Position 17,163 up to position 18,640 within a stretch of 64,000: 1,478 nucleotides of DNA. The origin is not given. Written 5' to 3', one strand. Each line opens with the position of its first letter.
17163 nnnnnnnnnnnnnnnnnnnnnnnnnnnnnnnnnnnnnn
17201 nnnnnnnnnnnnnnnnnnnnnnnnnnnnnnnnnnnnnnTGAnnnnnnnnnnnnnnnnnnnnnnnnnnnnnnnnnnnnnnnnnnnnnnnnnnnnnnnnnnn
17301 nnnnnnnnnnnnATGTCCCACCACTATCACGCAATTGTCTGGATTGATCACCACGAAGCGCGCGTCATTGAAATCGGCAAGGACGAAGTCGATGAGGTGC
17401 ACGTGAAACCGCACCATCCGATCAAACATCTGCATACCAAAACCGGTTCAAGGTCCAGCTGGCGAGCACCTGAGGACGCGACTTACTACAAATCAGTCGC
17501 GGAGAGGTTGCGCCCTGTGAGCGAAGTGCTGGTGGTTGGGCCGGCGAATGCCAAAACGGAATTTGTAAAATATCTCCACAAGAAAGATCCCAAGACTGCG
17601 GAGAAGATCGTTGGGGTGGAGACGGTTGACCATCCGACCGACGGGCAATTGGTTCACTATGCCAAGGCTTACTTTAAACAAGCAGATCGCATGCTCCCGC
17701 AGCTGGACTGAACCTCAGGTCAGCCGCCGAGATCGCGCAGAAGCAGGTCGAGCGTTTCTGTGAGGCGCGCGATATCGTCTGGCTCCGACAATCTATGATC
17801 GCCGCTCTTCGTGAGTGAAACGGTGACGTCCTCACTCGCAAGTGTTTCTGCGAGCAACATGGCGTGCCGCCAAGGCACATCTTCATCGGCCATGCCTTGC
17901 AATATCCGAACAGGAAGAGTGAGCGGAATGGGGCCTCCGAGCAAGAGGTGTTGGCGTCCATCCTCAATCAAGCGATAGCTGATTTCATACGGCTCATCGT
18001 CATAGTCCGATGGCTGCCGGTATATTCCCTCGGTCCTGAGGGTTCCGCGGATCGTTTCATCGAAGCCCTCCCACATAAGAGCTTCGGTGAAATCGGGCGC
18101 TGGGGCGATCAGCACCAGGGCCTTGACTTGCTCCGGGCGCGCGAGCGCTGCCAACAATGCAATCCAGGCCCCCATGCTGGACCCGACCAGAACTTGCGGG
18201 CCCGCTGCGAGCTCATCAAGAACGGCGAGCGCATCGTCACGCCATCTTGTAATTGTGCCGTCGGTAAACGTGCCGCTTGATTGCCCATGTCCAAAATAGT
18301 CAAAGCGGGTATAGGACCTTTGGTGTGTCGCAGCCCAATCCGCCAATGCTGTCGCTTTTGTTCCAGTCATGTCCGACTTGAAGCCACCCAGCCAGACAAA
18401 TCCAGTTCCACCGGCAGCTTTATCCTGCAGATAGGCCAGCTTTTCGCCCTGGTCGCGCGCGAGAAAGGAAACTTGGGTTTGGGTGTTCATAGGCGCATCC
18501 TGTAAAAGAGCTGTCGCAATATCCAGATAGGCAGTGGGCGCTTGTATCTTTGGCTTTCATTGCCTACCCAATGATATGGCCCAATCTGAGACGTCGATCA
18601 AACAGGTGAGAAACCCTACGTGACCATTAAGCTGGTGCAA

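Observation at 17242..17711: Hypoxia-regulated stand-alone eRF1-domain protein: candidate new ribosome hibernation or rescue factor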

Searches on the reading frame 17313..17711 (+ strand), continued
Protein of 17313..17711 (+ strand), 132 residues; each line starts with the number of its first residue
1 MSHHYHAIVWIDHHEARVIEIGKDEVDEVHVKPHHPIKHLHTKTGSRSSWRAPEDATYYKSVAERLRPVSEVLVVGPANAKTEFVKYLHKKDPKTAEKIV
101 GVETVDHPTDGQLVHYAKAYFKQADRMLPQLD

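Call 61: find_homologous_proteins(query=P0103, max_evalue=1e-20)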
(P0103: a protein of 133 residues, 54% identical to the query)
Query P0103 (133 aa): 2646 proteins with E <= 1e-20 among 2723 candidates; the best 120 are listed.
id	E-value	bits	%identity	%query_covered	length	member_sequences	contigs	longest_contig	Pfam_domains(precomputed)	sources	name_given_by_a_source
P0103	1.6e-82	292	100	100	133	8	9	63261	-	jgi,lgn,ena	jgi:stalled ribosome rescue protein Dom34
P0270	1.9e-81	289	97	100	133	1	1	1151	-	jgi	jgi:stalled ribosome rescue protein Dom34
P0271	1.1e-80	287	97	100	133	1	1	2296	-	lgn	-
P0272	4.8e-80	284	96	100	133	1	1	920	-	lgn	-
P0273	2.1e-70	253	85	100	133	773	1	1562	-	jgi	jgi:stalled ribosome rescue protein Dom34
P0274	2.8e-70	253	86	100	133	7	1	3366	-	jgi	jgi:stalled ribosome rescue protein Dom34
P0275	4.1e-70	252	85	100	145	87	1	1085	-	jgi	jgi:stalled ribosome rescue protein Dom34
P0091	4.5e-70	252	83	100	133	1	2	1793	-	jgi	jgi:hypothetical protein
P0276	5.8e-69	249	84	100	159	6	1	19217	-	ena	-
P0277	7.4e-69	248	83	100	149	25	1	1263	-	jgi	jgi:stalled ribosome rescue protein Dom34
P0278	1.1e-68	248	82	100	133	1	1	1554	-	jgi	jgi:stalled ribosome rescue protein Dom34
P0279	1.5e-68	247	83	99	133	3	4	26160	-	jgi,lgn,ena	-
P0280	2.2e-68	247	83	98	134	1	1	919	-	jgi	jgi:stalled ribosome rescue protein Dom34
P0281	3.9e-68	246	82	100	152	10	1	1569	-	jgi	jgi:stalled ribosome rescue protein Dom34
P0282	4.3e-68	246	84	100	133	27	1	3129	-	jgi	jgi:hypothetical protein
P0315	3.4e-65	236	79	99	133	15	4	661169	-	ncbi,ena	-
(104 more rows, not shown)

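Call 64: find_encoding_contigs(protein=P0093, flank=5000, max_places=4)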
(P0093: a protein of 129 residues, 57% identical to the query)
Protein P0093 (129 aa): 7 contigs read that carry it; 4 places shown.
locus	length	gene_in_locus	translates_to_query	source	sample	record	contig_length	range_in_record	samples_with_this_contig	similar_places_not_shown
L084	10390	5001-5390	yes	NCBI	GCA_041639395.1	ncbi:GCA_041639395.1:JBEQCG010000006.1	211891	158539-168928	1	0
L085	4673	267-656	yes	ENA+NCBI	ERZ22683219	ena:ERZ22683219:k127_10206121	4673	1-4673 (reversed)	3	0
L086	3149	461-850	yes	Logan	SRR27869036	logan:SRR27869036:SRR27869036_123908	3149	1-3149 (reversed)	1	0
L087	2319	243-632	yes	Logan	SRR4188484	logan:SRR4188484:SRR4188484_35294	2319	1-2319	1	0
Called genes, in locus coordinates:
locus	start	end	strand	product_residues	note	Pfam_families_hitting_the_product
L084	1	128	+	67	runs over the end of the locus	-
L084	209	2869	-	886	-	PF03710:GlnE, PF08335:GlnD_UR_UTase, PF03710:GlnE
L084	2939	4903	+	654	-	PF16177:ACAS_N, PF00501:AMP-binding, PF13193:AMP-binding_C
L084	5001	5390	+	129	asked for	-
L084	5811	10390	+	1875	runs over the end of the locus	PF11974:bMG3, PF01835:MG2, PF07703:A2M_BRD, PF00207:A2M, PF17973:bMG10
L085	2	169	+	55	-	?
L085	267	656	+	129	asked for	-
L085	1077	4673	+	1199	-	?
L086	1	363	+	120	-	?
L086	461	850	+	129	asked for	-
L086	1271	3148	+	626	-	?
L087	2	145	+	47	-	?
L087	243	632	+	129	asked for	-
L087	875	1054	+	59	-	-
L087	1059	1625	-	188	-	PF02525:Flavodoxin_2, PF03358:FMN_red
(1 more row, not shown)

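Call 65: find_encoding_contigs(protein=P0315, flank=5000, max_places=4)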
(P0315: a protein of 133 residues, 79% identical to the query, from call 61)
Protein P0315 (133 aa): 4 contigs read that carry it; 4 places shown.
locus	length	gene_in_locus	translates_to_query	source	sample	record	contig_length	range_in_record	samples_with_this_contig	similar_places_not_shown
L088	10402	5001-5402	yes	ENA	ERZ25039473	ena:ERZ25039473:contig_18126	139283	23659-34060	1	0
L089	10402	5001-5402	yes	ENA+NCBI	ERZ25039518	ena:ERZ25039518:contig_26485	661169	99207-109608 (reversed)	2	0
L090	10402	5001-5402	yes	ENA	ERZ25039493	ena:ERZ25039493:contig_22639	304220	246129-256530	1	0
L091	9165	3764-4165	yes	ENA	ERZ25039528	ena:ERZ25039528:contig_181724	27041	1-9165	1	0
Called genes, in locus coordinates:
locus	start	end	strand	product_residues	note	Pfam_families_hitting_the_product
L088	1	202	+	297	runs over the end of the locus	-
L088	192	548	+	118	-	PF05958:tRNA_U5-meth_tr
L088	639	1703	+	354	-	PF08240:ADH_N, PF00107:ADH_zinc_N, PF13602:ADH_zinc_N_2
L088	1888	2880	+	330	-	PF00795:CN_hydrolase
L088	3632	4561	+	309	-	PF00126:HTH_1, PF03466:LysR_substrate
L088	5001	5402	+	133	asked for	-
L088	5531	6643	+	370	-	PF25917:BSH_RND (weak), PF25954:Beta-barrel_RND_2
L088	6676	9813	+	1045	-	PF00873:ACR_tran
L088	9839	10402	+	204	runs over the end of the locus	PF00440:TetR_N, PF17932:TetR_C_24 (weak), PF17935:TetR_C_27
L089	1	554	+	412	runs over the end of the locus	PF05958:tRNA_U5-meth_tr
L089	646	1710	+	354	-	PF08240:ADH_N, PF00107:ADH_zinc_N, PF13602:ADH_zinc_N_2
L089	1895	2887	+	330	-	PF00795:CN_hydrolase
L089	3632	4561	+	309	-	PF00126:HTH_1, PF03466:LysR_substrate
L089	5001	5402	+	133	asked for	-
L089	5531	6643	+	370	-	PF25917:BSH_RND (weak), PF25954:Beta-barrel_RND_2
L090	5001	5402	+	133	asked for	-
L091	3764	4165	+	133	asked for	-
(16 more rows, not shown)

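Call 71: search_protein_families(library=pfam, proteins=[P0228, P0198, P0133, P0122, P0245, P0225, P0230, P0247, P0256, P0123], max_evalue=0.01)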
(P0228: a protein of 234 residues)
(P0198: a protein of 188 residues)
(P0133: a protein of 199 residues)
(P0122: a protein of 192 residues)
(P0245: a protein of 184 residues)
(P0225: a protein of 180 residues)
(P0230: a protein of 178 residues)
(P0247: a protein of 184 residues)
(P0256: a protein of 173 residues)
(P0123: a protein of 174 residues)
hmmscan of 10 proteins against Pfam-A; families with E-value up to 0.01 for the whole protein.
P0228 (234 aa): 2 families
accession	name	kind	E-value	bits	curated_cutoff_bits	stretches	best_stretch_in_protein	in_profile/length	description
PF18854.6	baeRF_family10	-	0.0012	19.6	27.1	1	99-166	14-88/143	Bacterial archaeo-eukaryotic release factor family 10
PF03464.20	eRF1_2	-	0.0061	17.3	27.1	1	106-199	7-112/133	eRF1 domain 2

P0198 (188 aa): 0 families

P0133 (199 aa): 0 families

P0122 (192 aa): 0 families

P0245 (184 aa): 0 families

P0225 (180 aa): 0 families

P0230 (178 aa): 0 families

P0247 (184 aa): 0 families

P0256 (173 aa): 0 families

P0123 (174 aa): 0 families

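Call 73: search_protein_families(library=padloc, proteins=[window:17313-17708:+], max_evalue=1)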
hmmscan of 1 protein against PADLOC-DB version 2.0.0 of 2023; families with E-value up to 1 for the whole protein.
window:17313-17708:+ (132 aa): 0 families

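Call 74: search_protein_families(library=phrogs, proteins=[window:17313-17708:+], max_evalue=1)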
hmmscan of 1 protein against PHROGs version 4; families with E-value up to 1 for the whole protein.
window:17313-17708:+ (132 aa): 2 families
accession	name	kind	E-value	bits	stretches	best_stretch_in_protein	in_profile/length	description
phrog_37686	-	unknown function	0.075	14.2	0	7-26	35-54/60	-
phrog_14348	-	unknown function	0.33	10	1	59-107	784-827/934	-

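Call 80: find_related_loci(query=A4, collection=metagenome_contigs, flank=2500)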
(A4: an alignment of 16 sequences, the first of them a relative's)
Query A4 (127 aa) in metagenome_contigs; peptide patterns used: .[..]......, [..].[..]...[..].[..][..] (x = any residue, [..] = any of these).
600 stretches matched a pattern (row limit reached: there are more); 564 encode a relative of the query (tblastn E <= 1e-3); the best 80 are kept; 80 distinct loci.
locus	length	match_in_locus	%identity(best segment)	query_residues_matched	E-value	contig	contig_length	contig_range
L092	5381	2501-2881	80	1-127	8e-68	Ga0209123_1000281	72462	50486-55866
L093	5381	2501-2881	78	1-127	1e-66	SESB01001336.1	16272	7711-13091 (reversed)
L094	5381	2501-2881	81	1-127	3e-66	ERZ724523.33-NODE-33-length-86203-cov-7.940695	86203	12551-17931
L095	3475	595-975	80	1-127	3e-66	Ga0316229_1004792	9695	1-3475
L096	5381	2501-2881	79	1-127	7e-66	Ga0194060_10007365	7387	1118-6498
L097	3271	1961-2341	79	1-127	2e-65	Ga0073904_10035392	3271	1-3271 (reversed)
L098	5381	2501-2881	76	1-127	2e-64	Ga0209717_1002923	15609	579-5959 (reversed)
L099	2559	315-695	76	1-127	5e-65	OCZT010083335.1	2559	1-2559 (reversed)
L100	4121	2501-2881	76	1-127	2e-64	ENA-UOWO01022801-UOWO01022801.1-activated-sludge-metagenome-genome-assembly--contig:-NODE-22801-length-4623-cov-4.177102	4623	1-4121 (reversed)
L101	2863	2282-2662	78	1-127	9e-65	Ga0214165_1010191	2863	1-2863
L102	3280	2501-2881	74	1-127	8e-64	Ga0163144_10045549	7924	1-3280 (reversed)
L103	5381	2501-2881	77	1-127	2e-63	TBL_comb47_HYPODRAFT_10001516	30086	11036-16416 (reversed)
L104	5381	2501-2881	77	1-127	2e-63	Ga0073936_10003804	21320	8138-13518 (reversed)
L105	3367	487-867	76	1-127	2e-63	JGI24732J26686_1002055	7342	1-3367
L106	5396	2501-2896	70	1-127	2e-62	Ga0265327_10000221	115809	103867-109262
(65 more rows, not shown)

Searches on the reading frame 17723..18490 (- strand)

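Call 58: search_protein_families(library=pfam, proteins=[window:17723-18490:-], max_evalue=0.001)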
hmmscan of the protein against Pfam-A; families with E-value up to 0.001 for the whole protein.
window:17723-18490:- (256 aa): 6 families
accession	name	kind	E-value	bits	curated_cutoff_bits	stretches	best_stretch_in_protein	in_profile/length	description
PF12146.15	Hydrolase_4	-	8.1e-15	55.2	27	1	48-134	22-113/239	Serine aminopeptidase, S33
PF00561.26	Abhydrolase_1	-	2.6e-11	44.1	25.8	1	57-145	27-114/245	alpha/beta hydrolase fold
PF12697.13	Abhydrolase_6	-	4.2e-11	44.4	26.3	1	57-242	27-216/217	Alpha/beta hydrolase family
PF00756.26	Esterase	-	1.6e-05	25.3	22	1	97-141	116-159/251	Putative esterase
PF00326.27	Peptidase_S9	-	7.8e-05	22.7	22.6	1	100-241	67-196/213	Prolyl oligopeptidase family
PF03096.20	Ndr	-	0.00054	19.2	23.3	1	79-133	81-135/283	Ndr family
